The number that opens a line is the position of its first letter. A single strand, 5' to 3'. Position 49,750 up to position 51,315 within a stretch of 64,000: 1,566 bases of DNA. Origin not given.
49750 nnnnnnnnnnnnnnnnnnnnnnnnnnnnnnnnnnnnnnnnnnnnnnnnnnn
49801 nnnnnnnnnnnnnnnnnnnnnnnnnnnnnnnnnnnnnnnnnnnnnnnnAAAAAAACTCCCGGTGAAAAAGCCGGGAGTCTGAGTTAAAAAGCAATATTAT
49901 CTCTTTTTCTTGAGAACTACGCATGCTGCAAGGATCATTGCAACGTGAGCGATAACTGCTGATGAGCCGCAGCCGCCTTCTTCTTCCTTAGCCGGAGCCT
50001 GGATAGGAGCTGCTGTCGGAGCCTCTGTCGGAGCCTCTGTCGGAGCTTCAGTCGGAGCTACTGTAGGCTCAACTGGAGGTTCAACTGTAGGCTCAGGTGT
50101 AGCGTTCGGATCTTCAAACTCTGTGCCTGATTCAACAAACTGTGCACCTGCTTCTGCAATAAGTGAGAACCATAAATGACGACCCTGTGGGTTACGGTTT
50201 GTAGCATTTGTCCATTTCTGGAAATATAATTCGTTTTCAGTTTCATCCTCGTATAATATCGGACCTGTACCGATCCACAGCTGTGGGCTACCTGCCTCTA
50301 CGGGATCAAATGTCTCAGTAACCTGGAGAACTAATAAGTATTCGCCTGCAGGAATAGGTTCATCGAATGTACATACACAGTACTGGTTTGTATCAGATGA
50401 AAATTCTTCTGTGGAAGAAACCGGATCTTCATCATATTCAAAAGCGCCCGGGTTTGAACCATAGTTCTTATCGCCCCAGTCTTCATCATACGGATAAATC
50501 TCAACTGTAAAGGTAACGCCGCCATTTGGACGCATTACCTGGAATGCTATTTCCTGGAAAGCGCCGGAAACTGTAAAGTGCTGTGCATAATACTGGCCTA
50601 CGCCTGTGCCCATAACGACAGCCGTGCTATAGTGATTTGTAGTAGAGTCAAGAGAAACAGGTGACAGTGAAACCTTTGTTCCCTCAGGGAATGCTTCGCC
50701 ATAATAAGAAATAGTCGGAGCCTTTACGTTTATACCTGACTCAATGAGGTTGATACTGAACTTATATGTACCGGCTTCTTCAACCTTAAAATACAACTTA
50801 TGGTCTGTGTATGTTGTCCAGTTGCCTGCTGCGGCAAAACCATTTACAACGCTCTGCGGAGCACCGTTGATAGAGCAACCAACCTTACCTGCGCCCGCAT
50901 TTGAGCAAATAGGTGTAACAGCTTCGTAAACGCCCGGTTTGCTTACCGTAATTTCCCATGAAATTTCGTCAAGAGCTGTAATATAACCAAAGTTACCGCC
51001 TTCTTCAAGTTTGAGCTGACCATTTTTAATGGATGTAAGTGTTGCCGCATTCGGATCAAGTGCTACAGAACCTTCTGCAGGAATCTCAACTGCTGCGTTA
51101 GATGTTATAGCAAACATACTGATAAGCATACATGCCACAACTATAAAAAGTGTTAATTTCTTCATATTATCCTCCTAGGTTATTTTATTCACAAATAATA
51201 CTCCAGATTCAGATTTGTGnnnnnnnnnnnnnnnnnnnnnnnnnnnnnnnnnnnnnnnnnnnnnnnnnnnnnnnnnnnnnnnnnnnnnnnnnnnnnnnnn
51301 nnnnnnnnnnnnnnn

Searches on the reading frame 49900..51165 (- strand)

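Call 86: search_protein_families(library=pfam, proteins=[window:49900-51165:-], max_evalue=0.001)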
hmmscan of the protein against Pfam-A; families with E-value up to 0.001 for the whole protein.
window:49900-51165:- (422 aa): 1 family
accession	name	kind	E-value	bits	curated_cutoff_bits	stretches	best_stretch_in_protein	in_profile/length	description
PF04886.17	PT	-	0.00027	20.9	26.2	1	356-388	3-35/36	PT disordered repeat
